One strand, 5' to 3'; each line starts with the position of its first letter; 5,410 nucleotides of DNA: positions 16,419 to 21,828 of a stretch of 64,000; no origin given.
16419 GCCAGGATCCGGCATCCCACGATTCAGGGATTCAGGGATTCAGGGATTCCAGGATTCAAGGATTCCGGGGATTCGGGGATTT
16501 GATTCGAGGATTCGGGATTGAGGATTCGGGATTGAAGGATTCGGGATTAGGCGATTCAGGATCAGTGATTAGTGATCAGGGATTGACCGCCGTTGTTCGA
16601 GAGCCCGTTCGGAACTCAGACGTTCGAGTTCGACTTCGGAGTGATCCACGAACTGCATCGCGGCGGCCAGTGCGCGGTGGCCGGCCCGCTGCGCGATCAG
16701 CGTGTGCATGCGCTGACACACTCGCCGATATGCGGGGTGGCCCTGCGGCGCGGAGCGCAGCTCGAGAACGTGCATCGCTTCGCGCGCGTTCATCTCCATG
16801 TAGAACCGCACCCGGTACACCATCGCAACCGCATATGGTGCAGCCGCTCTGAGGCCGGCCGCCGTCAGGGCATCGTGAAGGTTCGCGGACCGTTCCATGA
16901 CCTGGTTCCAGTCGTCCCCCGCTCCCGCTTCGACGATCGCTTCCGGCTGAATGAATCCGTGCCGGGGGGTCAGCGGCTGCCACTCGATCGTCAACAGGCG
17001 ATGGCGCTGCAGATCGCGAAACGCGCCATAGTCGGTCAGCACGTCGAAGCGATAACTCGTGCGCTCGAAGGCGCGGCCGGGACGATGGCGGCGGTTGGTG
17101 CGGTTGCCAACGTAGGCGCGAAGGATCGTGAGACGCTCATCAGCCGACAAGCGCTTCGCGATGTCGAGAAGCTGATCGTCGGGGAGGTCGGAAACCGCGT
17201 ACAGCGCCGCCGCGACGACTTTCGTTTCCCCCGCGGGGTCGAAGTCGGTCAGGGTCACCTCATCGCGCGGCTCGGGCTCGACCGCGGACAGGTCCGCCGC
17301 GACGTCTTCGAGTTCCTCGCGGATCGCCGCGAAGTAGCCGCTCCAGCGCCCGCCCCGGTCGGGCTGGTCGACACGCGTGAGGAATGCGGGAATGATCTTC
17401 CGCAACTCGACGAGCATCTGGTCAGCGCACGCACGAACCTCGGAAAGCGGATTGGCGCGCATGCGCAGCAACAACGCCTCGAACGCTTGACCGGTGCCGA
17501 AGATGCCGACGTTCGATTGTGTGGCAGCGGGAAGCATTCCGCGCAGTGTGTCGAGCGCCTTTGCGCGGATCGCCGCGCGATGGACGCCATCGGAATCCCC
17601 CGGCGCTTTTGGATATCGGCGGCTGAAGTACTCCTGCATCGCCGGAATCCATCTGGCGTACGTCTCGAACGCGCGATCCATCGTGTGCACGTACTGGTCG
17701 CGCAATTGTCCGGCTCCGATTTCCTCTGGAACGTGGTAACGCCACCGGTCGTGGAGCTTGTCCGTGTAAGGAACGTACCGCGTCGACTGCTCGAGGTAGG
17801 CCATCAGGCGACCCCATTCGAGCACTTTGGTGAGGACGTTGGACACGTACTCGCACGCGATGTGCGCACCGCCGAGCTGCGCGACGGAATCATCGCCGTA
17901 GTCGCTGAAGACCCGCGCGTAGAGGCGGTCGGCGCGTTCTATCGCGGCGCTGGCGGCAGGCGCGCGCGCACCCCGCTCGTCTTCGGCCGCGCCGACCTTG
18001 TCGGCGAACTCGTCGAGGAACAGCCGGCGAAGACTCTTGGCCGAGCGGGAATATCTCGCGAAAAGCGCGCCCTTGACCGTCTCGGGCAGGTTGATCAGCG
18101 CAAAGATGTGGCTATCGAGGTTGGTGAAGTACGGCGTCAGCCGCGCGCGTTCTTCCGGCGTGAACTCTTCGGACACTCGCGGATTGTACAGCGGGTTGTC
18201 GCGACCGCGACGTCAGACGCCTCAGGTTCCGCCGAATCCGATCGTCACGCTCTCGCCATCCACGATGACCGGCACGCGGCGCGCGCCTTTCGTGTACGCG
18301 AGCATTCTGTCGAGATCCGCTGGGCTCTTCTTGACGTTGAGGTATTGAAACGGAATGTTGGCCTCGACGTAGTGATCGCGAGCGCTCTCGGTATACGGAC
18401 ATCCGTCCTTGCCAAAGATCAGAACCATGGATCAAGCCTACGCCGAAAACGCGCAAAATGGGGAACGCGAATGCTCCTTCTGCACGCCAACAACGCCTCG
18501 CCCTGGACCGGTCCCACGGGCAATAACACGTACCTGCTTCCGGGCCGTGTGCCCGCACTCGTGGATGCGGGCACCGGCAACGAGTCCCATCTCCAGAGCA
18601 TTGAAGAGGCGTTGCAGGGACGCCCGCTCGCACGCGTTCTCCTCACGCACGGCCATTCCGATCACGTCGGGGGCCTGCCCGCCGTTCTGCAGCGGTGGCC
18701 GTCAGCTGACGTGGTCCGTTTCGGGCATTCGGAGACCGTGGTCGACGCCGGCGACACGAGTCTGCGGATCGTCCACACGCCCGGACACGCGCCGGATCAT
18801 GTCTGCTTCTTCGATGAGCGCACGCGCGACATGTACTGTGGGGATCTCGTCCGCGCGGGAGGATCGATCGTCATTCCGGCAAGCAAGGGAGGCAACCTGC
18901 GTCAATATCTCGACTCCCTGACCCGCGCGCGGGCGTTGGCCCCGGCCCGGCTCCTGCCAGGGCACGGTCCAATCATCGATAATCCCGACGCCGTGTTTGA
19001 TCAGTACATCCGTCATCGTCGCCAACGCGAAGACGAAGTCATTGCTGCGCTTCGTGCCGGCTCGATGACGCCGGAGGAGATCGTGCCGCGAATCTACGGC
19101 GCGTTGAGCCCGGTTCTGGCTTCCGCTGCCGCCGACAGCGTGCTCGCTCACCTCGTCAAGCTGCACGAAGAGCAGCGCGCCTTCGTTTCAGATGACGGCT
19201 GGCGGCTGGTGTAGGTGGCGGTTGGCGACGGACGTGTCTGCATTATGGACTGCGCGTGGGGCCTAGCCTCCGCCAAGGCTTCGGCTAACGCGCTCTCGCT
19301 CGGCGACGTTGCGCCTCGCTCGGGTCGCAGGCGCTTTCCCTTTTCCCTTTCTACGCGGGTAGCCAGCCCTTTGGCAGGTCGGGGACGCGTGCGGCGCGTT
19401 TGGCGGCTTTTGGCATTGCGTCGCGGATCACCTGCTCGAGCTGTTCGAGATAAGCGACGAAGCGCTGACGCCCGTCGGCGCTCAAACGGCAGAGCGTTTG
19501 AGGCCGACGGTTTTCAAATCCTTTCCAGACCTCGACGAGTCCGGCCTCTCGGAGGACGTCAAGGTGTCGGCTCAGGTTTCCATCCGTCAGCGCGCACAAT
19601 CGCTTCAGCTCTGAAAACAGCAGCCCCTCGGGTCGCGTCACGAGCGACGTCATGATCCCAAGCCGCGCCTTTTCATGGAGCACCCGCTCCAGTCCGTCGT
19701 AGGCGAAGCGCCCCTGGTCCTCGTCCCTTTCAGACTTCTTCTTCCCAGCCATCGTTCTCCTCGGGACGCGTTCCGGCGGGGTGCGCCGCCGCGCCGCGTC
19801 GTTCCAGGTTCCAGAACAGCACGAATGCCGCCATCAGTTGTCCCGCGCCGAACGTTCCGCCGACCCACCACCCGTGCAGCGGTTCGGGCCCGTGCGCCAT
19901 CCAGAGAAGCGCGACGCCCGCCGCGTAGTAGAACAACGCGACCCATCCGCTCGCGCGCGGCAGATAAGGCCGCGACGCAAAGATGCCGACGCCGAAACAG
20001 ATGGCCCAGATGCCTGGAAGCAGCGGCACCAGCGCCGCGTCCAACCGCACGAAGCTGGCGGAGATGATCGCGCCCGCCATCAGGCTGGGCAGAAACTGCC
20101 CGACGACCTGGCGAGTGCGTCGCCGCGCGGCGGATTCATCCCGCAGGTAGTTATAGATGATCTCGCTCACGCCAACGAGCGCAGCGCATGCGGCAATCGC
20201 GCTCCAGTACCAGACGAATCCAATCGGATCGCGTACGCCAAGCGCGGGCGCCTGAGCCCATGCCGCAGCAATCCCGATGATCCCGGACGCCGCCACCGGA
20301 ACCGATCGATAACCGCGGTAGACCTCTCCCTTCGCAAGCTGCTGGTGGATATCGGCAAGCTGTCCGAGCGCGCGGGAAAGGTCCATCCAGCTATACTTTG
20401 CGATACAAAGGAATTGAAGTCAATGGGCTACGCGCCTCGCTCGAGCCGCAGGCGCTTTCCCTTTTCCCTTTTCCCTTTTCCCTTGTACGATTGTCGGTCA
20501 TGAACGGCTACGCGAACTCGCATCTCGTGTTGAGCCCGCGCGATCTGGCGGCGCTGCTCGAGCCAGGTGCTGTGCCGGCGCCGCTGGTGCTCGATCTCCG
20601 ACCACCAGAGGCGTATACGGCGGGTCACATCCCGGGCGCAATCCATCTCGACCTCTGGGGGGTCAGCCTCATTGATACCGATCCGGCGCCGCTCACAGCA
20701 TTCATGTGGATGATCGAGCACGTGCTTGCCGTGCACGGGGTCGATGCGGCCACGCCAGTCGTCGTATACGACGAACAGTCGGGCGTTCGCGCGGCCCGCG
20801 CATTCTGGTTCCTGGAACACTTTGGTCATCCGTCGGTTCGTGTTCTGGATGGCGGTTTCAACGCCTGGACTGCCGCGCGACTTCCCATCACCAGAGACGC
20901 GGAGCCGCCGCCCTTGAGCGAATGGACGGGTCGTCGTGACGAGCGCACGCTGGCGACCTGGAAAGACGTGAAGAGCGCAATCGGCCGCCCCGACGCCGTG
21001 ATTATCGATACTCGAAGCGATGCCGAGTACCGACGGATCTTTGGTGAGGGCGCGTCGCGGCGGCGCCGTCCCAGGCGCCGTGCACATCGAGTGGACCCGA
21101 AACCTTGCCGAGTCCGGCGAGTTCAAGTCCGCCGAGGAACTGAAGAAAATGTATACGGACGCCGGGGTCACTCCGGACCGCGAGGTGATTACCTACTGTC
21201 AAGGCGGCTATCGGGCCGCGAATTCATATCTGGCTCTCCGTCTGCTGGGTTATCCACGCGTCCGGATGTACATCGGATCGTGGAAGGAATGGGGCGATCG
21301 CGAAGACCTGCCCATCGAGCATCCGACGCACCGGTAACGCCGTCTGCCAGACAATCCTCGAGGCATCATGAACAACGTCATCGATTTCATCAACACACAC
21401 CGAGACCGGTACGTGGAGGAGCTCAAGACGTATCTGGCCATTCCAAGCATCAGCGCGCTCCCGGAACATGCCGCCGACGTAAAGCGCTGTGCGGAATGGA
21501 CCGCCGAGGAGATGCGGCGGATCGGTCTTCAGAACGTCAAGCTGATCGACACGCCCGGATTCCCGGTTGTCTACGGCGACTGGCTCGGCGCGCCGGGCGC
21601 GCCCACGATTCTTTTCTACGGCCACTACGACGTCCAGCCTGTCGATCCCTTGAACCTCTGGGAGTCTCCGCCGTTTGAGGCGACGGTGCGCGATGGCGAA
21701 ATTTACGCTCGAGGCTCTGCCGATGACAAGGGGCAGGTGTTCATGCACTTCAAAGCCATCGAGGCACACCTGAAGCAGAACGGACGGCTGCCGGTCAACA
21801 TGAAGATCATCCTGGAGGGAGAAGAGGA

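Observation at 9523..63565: Window-wide family of heptanucleotide-phased tandem arrays occupying intergenic gaps and donating start/stop codons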

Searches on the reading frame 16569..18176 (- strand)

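Call 16: search_protein_families(library=pfam, proteins=[window:16569-18176:-])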
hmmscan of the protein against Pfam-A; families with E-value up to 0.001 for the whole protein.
window:16569-18176:- (535 aa): 1 family
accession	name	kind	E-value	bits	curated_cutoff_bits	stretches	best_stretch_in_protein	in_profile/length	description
PF02511.20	Thy1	-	7.1e-36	124.2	24.8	2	78-263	34-190/191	Thymidylate synthase complementing protein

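Call 104: search_protein_families(library=ncbifam, proteins=[window:16569-18176:-], max_evalue=0.00001)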
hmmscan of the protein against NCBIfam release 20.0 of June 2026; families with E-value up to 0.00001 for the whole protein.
window:16569-18176:- (535 aa): 1 family
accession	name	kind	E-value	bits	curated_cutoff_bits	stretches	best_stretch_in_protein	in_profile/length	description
TIGR02170.1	thyX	equivalog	1.1e-11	44.7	87.9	0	426-496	131-202/211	FAD-dependent thymidylate synthase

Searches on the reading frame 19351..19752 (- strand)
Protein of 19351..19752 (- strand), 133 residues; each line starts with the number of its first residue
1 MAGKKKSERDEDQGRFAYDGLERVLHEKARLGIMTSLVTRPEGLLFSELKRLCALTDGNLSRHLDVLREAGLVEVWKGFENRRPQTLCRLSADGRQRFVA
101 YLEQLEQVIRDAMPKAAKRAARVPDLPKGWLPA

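Call 18: search_protein_families(library=pfam, proteins=[window:19351-19752:-])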
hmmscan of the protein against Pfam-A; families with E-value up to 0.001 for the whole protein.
window:19351-19752:- (133 aa): 4 families
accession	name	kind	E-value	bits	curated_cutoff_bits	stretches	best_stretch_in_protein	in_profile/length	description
PF13601.12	HTH_34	-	9.7e-21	74.2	27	1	30-109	2-80/80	Winged helix DNA-binding domain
PF12840.13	HTH_20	-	6.8e-10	39.2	27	1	26-75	3-50/51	Helix-turn-helix domain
PF01022.26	HTH_5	-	6.3e-07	29.6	22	1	28-74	2-46/47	Bacterial regulatory protein, arsR family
PF12802.13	MarR_2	-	0.0003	21.3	27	1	38-74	15-51/61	MarR family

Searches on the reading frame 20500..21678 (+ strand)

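Call 16: search_protein_families(library=pfam, proteins=[window:20500-21678:+])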
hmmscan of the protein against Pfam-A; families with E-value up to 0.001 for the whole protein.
window:20500-21678:+ (392 aa): 1 family
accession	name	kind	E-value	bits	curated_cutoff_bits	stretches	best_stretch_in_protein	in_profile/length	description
PF00581.25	Rhodanese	-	3.8e-23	82.3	22.2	1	13-125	2-101/102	Rhodanese-like domain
